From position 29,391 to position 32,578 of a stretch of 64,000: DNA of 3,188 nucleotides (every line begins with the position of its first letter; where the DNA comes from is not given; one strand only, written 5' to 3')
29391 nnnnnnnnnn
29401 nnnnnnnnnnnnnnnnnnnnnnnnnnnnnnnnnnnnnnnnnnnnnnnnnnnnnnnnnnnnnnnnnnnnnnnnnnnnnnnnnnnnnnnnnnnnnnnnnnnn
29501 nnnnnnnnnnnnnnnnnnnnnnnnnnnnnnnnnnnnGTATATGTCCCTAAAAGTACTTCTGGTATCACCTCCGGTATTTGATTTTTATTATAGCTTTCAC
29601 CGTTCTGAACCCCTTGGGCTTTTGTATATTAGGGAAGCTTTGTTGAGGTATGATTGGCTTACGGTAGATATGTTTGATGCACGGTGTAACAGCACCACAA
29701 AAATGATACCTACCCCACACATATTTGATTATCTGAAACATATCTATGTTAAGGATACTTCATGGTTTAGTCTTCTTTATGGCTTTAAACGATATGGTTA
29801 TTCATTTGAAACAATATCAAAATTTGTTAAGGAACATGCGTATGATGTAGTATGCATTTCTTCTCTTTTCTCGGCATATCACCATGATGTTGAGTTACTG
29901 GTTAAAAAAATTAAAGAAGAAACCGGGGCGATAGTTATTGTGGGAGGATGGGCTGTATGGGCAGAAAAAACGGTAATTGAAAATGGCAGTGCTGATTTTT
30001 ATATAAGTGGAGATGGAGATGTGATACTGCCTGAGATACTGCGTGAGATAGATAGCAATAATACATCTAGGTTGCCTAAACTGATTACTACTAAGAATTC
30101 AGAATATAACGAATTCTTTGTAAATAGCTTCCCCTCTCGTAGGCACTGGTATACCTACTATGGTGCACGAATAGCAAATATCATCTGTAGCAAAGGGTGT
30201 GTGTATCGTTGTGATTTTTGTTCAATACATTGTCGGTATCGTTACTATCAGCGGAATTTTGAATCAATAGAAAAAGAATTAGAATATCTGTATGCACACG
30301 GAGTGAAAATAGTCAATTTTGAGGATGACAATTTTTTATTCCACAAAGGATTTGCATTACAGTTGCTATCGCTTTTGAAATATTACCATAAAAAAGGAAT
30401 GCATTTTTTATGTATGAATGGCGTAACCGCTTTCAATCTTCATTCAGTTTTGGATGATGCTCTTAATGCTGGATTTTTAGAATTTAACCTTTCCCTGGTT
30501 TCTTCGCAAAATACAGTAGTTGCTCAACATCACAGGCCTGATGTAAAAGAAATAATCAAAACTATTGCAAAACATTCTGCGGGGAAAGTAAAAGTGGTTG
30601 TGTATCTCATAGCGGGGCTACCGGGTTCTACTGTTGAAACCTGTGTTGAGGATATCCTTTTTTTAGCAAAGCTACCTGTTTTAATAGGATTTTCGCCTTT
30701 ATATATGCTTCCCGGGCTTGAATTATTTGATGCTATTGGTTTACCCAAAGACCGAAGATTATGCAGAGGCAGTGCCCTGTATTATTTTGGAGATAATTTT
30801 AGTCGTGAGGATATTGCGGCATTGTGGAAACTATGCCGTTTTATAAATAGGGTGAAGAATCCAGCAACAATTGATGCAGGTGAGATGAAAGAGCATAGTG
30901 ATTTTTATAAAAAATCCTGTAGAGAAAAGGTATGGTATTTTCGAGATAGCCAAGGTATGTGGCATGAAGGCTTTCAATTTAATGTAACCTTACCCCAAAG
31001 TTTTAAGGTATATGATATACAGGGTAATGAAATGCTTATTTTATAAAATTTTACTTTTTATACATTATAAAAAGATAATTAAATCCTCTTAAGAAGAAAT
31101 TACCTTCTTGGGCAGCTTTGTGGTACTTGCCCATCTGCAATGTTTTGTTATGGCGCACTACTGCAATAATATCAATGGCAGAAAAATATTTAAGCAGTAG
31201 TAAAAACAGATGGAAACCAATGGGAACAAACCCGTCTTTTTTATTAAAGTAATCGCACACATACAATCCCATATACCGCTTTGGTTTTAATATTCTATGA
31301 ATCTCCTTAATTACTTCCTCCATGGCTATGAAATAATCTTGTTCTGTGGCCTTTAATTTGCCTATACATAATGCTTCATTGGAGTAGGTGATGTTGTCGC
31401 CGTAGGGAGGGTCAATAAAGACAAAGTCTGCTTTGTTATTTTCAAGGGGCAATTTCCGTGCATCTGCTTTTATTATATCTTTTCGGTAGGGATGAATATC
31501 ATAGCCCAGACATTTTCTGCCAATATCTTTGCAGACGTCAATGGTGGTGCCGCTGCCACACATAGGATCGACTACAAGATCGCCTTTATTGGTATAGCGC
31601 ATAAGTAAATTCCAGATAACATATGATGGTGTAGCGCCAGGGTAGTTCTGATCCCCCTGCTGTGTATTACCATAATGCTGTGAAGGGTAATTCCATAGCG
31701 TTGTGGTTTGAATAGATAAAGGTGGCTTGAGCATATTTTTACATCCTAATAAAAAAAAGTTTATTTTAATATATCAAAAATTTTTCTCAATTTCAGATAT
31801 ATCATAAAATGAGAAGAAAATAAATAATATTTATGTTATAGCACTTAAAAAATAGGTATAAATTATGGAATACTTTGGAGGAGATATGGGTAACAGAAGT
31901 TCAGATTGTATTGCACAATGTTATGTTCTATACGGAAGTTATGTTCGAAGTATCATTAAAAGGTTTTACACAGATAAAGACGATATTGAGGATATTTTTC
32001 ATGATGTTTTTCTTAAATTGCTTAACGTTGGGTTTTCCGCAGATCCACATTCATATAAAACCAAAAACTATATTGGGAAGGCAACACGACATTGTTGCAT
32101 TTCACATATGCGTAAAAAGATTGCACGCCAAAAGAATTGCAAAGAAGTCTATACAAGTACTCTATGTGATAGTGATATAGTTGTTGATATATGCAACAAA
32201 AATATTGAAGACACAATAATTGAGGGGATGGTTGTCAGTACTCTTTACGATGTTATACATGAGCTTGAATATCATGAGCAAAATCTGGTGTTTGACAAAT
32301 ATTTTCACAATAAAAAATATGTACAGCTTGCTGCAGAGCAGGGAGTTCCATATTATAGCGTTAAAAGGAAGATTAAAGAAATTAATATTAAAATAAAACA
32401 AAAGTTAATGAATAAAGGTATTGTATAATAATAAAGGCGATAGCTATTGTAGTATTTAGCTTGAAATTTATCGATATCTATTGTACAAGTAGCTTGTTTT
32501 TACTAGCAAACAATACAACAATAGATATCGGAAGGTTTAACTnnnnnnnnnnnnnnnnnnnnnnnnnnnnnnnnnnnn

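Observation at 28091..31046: Extracytoplasmic vWA / cytoplasmic FHA transmembrane protein translationally coupled to a B12-binding radical SAM enzyme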

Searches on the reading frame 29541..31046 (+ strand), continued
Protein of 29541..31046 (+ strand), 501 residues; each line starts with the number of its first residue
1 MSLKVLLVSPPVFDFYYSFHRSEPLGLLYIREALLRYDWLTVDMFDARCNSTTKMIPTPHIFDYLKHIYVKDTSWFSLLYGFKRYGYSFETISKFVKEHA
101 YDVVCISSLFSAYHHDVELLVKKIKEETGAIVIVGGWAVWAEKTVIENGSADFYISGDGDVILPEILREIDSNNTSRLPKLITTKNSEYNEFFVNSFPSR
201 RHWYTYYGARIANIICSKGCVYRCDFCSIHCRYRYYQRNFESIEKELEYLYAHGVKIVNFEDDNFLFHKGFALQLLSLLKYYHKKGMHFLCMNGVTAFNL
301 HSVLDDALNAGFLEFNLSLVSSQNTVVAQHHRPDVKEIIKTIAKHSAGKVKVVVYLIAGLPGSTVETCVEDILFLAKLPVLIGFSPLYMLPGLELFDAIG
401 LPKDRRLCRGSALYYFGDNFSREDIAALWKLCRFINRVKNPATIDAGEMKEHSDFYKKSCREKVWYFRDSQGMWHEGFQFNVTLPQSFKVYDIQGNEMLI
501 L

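Call 28: search_solved_structures(query=A1, max_evalue=0.01)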
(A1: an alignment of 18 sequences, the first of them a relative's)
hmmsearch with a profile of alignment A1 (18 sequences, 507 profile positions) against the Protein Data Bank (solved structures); distinct sequences matched with E-value up to 0.01: 11.
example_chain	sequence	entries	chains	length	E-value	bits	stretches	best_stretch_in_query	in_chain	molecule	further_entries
6wte_A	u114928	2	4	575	6.3e-11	45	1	115-284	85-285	B12-binding domain-containing protein | Tryptophan-C2-methyltransferase containing B12-binding domain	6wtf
9n1b_A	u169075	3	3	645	1.6e-09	40.3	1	127-385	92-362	Radical SAM protein | Radical SAM enzyme CysS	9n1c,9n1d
5ul2_A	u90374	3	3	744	5.4e-07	32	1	84-262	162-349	OxsB protein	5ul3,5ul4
4jc0_A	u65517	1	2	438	1.7e-06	30.4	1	203-372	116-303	Ribosomal protein S12 methylthiotransferase RimO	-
2qgq_A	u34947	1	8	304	6e-06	28.5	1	219-372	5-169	Protein TM_1862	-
7kdx_A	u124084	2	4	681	3.5e-05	26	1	100-273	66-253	Methyltransferase TokK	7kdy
9ccb_A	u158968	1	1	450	3.7e-05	25.9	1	101-264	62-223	Radical SAM core domain-containing protein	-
8ai3_A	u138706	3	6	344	0.00065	21.8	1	217-327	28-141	Putative peptide biosynthesis protein YydG | Radical SAM core domain-containing protein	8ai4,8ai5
8ai6_A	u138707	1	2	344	0.00066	21.8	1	217-327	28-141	Putative peptide biosynthesis protein YydG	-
8ai1_A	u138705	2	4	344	0.00066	21.8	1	217-327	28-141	Putative peptide biosynthesis protein YydG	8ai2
6jo3_A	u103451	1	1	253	0.0025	19.9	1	110-171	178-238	Geranylgeranylglyceryl phosphate synthase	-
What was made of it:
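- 29541..31046 (+): 501-aa enzyme with an N-terminal Rossmann (B12-binding-like) domain, a radical SAM barrel (C220-x3-C224-x2-C227) and a conserved C-terminal domain of about 100 aa. The family is uncharacterised. PDB profile hits are TsrM, CysS, OxsB and TokK (call 28).
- Closest known: Class B. Same: PDB profile hits agree (call 28).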

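Call 53: predict_structure(alignment_id=A1)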
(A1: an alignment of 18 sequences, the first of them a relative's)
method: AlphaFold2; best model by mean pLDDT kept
length: 501 residues; sequences in the alignment: 18
mean_pLDDT: 90.2   pTM: 0.89
mean pLDDT of the five models: 90.2, 89.5, 89.3, 88.2, 86.7
residues with pLDDT >= 90: 327; 70-90: 156; 50-70: 18; < 50: 0
segments of 3 or more residues with pLDDT < 50: none
pLDDT, mean of each block of 10 residues (from residue 1): 94 89 92 95 93 91 92 91 94 97 95 93 96 92 78 90 92 88 76 90 90 91 76 82 97 97 89 97 98 91 96 94 86 90 95 89 88 96 80 81 87 76 91 92 79 95 96 96 93 90 78
secondary structure, 60 per line:
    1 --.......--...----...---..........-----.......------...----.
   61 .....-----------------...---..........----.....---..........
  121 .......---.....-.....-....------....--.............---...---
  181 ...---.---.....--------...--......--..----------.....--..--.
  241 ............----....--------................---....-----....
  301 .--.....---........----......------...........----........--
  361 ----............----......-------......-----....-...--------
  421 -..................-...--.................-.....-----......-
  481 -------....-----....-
elements in order: E3-9 E12-14 H25-34 E40-46 E53-55 H60-65 E83-85 H89-98 E103-107 H111-127 E131-135 H137-141 H143-146 E153-156 H159-171 E181-183 H191-195 E204-206 E209-214 H229-232 H240-252 E257-260 H269-284 E288-291 H297-301 H304-308 E312-319 H324-329 H336-346 E351-358 H365-376 E381-386 H394-399 H405-408 H422-439 H446-462 E464-468 E474-479 E488-491 E497-500

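Call 56: fold_search(model_id=the predicted structure, library=pdb)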
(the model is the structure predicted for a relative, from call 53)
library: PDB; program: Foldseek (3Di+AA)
matches with E <= 10: 1749; with E <= 0.001: 58
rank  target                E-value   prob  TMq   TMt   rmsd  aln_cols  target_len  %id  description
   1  6wte_A                2.0e-15  1.00  0.62  0.55   7.1       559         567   14  Structure of radical S-adenosylmethionine methyltransferase, TsrM, from Kitasatospora setae with cobalamin and [4Fe-4S (released 2020-12-23)
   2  6fd2_B                2.6e-15  1.00  0.62  0.68   7.3       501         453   18  Radical SAM 1,2-diol dehydratase AprD4 in complex with its substrate paromamine (released 2018-01-17)
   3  6fd2_A                4.0e-15  1.00  0.63  0.69   7.2       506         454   17  Radical SAM 1,2-diol dehydratase AprD4 in complex with its substrate paromamine (released 2018-01-17)
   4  6wte_B                5.4e-15  1.00  0.59  0.57   6.1       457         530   17  Structure of radical S-adenosylmethionine methyltransferase, TsrM, from Kitasatospora setae with cobalamin and [4Fe-4S (released 2020-12-23)
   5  6wtf_A                8.6e-15  1.00  0.56  0.52   6.9       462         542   16  Structure of radical S-adenosylmethionine methyltransferase, TsrM, from Kitasatospora setae with tryptophan substrate  (released 2020-12-23)
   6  6wtf_B                1.2e-14  1.00  0.57  0.53   6.9       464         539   16  Structure of radical S-adenosylmethionine methyltransferase, TsrM, from Kitasatospora setae with tryptophan substrate  (released 2020-12-23)
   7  9a6d_A                2.7e-14  1.00  0.53  0.58  10.6       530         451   13  Integrative model of MTAB-YVFG by crosslinking MS and deep learning (released 2024-09-18)
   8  7mjz                  1.2e-13  1.00  0.53  0.58   9.8       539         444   14  The structure of MiaB with pentasulfide bridge (released 2021-09-15)
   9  7mjx_A                1.9e-13  1.00  0.54  0.60   9.3       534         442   13  MiaB in the complex with 5'-deoxyadenosine, methionine and RNA (released 2021-09-15)
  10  9ccb                  2.7e-13  1.00  0.53  0.63   8.5       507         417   15  X-ray crystal structure of methyl-coenzyme M reductase glutamine methylase (MgmA) from Methanothermobacter marburgensis  (released 2025-01-01)
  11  7mjy_A                9.7e-13  1.00  0.52  0.57  10.4       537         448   13  MiaB in the complex with s-adenosyl-L-homocysteine and RNA (released 2021-09-15)
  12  7mjw_A                4.1e-12  1.00  0.55  0.61  10.3       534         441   13  Methylated MiaB in the complex with 5'-deoxyadenosine, methionine and RNA (released 2021-09-15)
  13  7mjv_A                4.4e-12  1.00  0.56  0.62  10.6       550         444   12  MiaB in the complex with s-adenosylmethionine and RNA (released 2021-09-15)
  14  9n1b                  6.5e-12  1.00  0.56  0.45   5.7       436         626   16  Crystal structure of CysS from Corallococcus sp. CA054B with 5'-deoxyadenosine, methionine, and pantetheinylated 3-metho (released 2026-01-28)
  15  9n1d                  1.0e-11  1.00  0.56  0.45   5.4       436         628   16  Crystal structure of CysS from Corallococcus sp. CA054B with 5'-deoxyadenosine and methionine bound (released 2026-01-28)
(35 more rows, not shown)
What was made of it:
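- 29541..31046 (+): Model pLDDT is 90 with Foldseek hits to TsrM, AprD4, MgmA, CysS, TokK and MiaB (calls 53, 56).
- On Class B (cobalamin-dependent) radical SAM enzymes: The model aligns over both domains with TsrM, CysS, TokK, OxsB and MgmA (calls 28, 56).
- Closest known: Class B. Same: Foldseek E values run from 2e-15 to 2e-11 with TM about 0.55-0.63 (call 56).
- Checked: The AlphaFold model (pLDDT 90) matches TsrM, AprD4, MgmA, CysS and TokK (calls 53, 56).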

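Call 58: search_protein_families(library=padloc, proteins=[window:29541-31046:+], max_evalue=0.001)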
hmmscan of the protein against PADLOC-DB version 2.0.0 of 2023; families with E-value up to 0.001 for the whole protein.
window:29541-31046:+ (501 aa): 1 family
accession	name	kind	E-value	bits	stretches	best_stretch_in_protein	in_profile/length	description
PDLC04689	PDC-M51A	-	6.5e-17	59.5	1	113-396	82-371/420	-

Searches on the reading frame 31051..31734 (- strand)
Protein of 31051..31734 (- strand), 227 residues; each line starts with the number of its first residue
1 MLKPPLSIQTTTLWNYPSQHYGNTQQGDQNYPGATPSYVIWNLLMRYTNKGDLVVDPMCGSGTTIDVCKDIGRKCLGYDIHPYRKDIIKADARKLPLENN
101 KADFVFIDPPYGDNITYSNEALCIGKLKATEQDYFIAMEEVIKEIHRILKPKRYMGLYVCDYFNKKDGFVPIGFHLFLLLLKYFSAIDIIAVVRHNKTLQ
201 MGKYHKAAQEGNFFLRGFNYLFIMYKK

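Call 6: search_protein_families(library=pfam, proteins=[window:31051-31734:-], max_evalue=0.01)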
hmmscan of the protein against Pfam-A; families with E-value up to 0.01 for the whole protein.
window:31051-31734:- (227 aa): 6 families
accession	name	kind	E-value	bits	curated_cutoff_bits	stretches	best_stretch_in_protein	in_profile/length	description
PF01555.25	N6_N4_Mtase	-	2.8e-24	86.8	26.7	2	9-89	139-220/221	DNA methylase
PF01170.24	UPF0020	-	2e-07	31.4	22.3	0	87-117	107-137/197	RMKL-like, methyltransferase domain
PF08241.18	Methyltransf_11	-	6.5e-06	27.1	21.2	1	58-106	4-65/95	Methyltransferase domain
PF03602.21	Cons_hypoth95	-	4.7e-05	23.6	24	1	91-141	103-153/182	Conserved hypothetical protein 95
PF02086.21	MethyltransfD12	-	0.0027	17.9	22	0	95-113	168-187/253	D12 class N6 adenine-specific DNA methyltransferase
PF13649.12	Methyltransf_25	-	0.0046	18.1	27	0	56-106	3-69/97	Methyltransferase domain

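Call 7: search_protein_families(library=ncbifam, proteins=[window:31051-31734:-], max_evalue=0.01)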
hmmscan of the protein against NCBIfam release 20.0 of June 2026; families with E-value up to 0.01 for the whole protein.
window:31051-31734:- (227 aa): 7 families
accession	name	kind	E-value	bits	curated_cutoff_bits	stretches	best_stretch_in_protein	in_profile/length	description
NF008572.0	PRK11524.1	equivalog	1.7e-12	47.1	292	2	13-81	179-245/294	adenine-specific DNA-methyltransferase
NF050803.1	DnaMtaseCcrMCaul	equivalog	1.1e-09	37.7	830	1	24-82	179-237/350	adenine-specific DNA-methyltransferase CcrM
TIGR01177.1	TIGR01177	hypoth_equivalog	1.4e-07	31.1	316.55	1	49-163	181-298/330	TIGR01177 family methyltransferase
NF010253.0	PRK13699.1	subfamily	7.5e-05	22.5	244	1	25-80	138-193/226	DNA methyltransferase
NF040721.1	Trm14_Arch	equivalog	0.00012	21.4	280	0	50-64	191-205/370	tRNA (guanine(6)-N2)-methyltransferase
NF045667.1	MTase_DVU1556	equivalog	0.00028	20.4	155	0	49-107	21-90/213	DVU_1556 family methyltransferase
TIGR00095.1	TIGR00095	equivalog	0.0024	17.6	117.5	1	91-141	114-163/194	16S rRNA (guanine(966)-N(2))-methyltransferase RsmD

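Call 58: search_protein_families(library=padloc, proteins=[window:31051-31734:-], max_evalue=0.001)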
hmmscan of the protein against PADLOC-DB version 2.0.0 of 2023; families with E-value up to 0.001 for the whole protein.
window:31051-31734:- (227 aa): 58 families (the best 25 are shown)
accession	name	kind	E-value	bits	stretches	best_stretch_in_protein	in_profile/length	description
PDLC03353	MTase_II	-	1.2e-22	78.8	2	10-89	172-247/260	Type II methyltransferase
PDLC03351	MTase_II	-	3.6e-17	60.6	2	8-82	106-178/348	Type II methyltransferase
PDLC03299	MTase_II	-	4.9e-17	60.4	2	12-95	179-257/296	Type II methyltransferase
PDLC03376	MTase_II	-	6.6e-17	60.1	2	8-81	16-87/249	Type II methyltransferase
PDLC03371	MTase_II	-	2.3e-14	51.6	1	10-82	172-242/260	Type II methyltransferase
PDLC02541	PglX|PglXI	-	4.9e-14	49.4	2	90-157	482-566/919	PglXI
PDLC04134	mad2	-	9.8e-14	49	1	19-190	263-423/492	mads_2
PDLC03387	MTase_II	-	6e-13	46.6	1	31-82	214-265/289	Type II methyltransferase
PDLC03319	MTase_II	-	1.9e-12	44.8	1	84-121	274-311/503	Type II methyltransferase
PDLC03265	MTase_II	-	2.8e-12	44.7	1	9-91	250-327/333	Type II methyltransferase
PDLC03339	MTase_II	-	4.3e-11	40.2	1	29-82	208-261/399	Type II methyltransferase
PDLC03230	MTase_II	-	1.3e-10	39.1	2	12-100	204-290/360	Type II methyltransferase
PDLC03216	MTase_II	-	1.8e-10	38.4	1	24-79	187-242/364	Type II methyltransferase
PDLC03354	MTase_II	-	2.2e-10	38.2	1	8-80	305-370/425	Type II methyltransferase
PDLC03350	MTase_II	-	8.4e-10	36.5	1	30-89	233-292/312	Type II methyltransferase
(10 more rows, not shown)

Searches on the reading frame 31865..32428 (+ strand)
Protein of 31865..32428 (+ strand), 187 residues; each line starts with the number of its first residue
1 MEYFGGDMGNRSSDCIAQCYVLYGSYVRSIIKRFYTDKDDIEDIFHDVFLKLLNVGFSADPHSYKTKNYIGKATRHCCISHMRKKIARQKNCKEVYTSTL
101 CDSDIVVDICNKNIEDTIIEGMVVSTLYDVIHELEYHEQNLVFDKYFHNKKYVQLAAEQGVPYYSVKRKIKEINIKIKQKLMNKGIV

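Call 6: search_protein_families(library=pfam, proteins=[window:31865-32428:+], max_evalue=0.01)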
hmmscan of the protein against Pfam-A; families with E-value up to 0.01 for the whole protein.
window:31865-32428:+ (187 aa): 1 family
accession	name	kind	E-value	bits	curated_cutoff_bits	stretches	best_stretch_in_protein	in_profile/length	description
PF04542.20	Sigma70_r2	-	1.4e-06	28.4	24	1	22-85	4-68/71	Sigma-70 region 2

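Call 7: search_protein_families(library=ncbifam, proteins=[window:31865-32428:+], max_evalue=0.01)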
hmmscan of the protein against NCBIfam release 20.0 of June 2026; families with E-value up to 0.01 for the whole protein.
window:31865-32428:+ (187 aa): 24 families
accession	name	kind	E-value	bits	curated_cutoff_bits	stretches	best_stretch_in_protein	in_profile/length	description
TIGR02937.1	sigma70-ECF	superfamily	2.5e-16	59.7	42.9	1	15-181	2-165/165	sigma-70 family RNA polymerase sigma factor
TIGR02985.1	Sig70_bacteroi1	subfamily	3.7e-15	56.5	126.4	1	18-181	5-162/162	RNA polymerase sigma-70 factor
NF009172.0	PRK12519.1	subfamily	1.3e-09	37.8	222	1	10-183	25-191/194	RNA polymerase sigma factor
NF009189.0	PRK12537.1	equivalog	5.3e-09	35.8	261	1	16-172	25-172/182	RNA polymerase sigma factor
NF009167.0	PRK12514.1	equivalog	6.3e-07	29.5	265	1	17-179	23-176/180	RNA polymerase sigma factor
NF007215.0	PRK09637.1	equivalog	1.4e-06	28.4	212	1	16-183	3-156/181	RNA polymerase sigma factor SigZ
TIGR02989.1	Sig-70_gvs1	subfamily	4.5e-05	23.4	124.55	1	21-173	8-150/158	RNA polymerase sigma-70 factor, Rhodopirellula/Verrucomicrobium family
NF005248.0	PRK06759.1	equivalog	6.7e-05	22.7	133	1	67-180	56-153/156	RNA polymerase factor sigma-70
NF058625.1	sigma_PG0214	equivalog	8.5e-05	22.3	130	1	31-94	21-83/170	GFO_1088 family ECF-type sigma factor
TIGR03209.1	P21_Cbot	equivalog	0.00011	22.2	138.35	1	22-159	7-133/142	botulinum neurotoxin transcription-activating sigma factor BotR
NF006930.0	PRK09415.1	subfamily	0.00018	21.4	198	1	13-183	15-177/179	RNA polymerase factor sigma C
NF009186.0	PRK12534.1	equivalog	0.00021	21.1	267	1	30-179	41-183/187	RNA polymerase sigma factor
NF009174.0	PRK12522.1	equivalog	0.00026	21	217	1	23-182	12-168/175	RNA polymerase sigma factor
TIGR02885.1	spore_sigF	equivalog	0.00026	20.9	321.45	1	111-181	163-231/231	RNA polymerase sporulation sigma factor SigF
NF004052.0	PRK05572.1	subfamily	0.00073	19.1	311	1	107-181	179-250/252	SigF/SigG family RNA polymerase sporulation sigma factor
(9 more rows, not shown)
